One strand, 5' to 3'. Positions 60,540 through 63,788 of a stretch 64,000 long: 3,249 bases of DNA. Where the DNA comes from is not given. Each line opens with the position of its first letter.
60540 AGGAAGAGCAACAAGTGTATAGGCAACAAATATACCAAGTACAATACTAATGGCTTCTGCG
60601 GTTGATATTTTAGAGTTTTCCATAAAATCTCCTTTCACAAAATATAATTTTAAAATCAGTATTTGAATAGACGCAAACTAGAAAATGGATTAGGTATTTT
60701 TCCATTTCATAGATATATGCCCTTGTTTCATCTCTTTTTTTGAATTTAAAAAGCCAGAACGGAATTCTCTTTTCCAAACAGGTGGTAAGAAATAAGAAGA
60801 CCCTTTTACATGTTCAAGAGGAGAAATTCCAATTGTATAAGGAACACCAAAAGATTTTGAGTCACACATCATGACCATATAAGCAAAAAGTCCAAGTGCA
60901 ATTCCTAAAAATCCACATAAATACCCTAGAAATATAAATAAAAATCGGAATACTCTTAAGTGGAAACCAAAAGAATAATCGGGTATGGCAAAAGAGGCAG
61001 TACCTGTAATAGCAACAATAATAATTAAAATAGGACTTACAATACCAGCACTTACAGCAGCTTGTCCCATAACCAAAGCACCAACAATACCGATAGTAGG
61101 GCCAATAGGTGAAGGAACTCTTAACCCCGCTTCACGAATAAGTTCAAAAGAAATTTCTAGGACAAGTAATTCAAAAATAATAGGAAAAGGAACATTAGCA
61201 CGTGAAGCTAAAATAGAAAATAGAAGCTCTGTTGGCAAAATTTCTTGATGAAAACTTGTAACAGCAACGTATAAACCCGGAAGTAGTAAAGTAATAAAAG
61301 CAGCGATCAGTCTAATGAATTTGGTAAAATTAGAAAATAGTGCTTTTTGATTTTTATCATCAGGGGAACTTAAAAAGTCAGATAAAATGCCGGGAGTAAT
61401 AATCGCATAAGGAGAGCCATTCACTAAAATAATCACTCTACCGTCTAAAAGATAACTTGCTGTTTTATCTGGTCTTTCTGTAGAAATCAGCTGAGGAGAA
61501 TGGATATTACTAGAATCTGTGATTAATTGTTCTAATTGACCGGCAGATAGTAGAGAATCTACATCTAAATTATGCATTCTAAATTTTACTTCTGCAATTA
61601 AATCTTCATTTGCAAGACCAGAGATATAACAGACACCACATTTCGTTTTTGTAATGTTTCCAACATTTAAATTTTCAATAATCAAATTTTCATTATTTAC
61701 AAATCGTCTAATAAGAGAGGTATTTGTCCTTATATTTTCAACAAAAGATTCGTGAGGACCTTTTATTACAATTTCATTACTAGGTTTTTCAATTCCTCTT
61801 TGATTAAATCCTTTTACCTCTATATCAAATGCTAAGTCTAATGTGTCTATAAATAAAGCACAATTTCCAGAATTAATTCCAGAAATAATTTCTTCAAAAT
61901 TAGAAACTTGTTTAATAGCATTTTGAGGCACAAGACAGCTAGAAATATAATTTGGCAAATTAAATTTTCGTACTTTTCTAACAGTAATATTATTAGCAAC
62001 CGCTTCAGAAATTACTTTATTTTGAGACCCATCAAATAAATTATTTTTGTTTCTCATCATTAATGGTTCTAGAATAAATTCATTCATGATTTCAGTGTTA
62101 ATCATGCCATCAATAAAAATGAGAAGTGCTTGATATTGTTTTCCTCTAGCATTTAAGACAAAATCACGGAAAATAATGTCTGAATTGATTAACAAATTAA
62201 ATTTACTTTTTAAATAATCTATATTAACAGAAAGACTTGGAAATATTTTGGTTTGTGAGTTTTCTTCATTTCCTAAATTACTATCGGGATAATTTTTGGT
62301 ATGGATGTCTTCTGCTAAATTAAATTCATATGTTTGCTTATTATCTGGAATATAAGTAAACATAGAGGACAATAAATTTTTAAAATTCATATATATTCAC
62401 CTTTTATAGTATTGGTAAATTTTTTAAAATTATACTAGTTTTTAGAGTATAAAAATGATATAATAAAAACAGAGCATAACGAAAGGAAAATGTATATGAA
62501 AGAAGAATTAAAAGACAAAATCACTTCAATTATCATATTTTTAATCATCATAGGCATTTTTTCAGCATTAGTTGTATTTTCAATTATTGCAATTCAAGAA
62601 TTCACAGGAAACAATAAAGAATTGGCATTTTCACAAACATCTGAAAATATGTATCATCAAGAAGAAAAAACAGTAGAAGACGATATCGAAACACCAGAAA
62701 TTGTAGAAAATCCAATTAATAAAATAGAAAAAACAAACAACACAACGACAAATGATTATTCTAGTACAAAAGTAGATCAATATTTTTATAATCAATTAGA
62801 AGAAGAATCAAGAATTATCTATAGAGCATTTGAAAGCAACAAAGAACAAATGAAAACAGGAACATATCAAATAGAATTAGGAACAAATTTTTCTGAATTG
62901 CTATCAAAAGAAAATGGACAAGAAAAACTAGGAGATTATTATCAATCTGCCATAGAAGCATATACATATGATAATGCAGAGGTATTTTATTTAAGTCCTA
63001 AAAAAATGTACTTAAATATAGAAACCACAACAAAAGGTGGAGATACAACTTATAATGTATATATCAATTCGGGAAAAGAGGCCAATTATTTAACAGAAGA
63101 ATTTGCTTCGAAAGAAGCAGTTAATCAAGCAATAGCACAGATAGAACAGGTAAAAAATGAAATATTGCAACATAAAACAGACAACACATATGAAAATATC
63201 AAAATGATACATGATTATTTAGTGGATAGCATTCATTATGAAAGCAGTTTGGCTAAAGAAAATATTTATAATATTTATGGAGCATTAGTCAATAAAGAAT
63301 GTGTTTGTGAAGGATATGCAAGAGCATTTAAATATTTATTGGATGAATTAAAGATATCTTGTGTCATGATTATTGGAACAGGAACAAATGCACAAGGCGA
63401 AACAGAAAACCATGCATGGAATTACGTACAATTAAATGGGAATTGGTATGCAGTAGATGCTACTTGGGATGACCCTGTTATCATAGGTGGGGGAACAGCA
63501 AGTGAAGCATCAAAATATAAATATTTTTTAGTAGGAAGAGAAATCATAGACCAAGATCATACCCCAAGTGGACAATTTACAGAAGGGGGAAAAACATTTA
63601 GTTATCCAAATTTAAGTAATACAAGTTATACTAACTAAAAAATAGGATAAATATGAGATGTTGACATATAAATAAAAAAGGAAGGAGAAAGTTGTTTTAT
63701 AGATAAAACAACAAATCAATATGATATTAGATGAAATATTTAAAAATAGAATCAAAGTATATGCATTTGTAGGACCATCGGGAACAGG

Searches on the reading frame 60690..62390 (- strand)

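Call 50: search_protein_families(library=pfam, proteins=[window:60690-62390:-])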
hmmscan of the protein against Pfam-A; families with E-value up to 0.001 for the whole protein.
window:60690-62390:- (566 aa): 1 family
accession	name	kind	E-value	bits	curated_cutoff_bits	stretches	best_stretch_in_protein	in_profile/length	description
PF03323.18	GerA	-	5.5e-160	533.4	27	1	59-544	2-463/466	Bacillus/Clostridium GerA spore germination protein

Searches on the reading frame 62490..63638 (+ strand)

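Call 50: search_protein_families(library=pfam, proteins=[window:62490-63638:+])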
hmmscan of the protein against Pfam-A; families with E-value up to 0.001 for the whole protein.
window:62490-63638:+ (382 aa): 1 family
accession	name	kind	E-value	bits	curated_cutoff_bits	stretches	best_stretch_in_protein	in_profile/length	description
PF01841.26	Transglut_core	-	3.7e-11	43.7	23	1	220-324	2-108/108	Transglutaminase-like superfamily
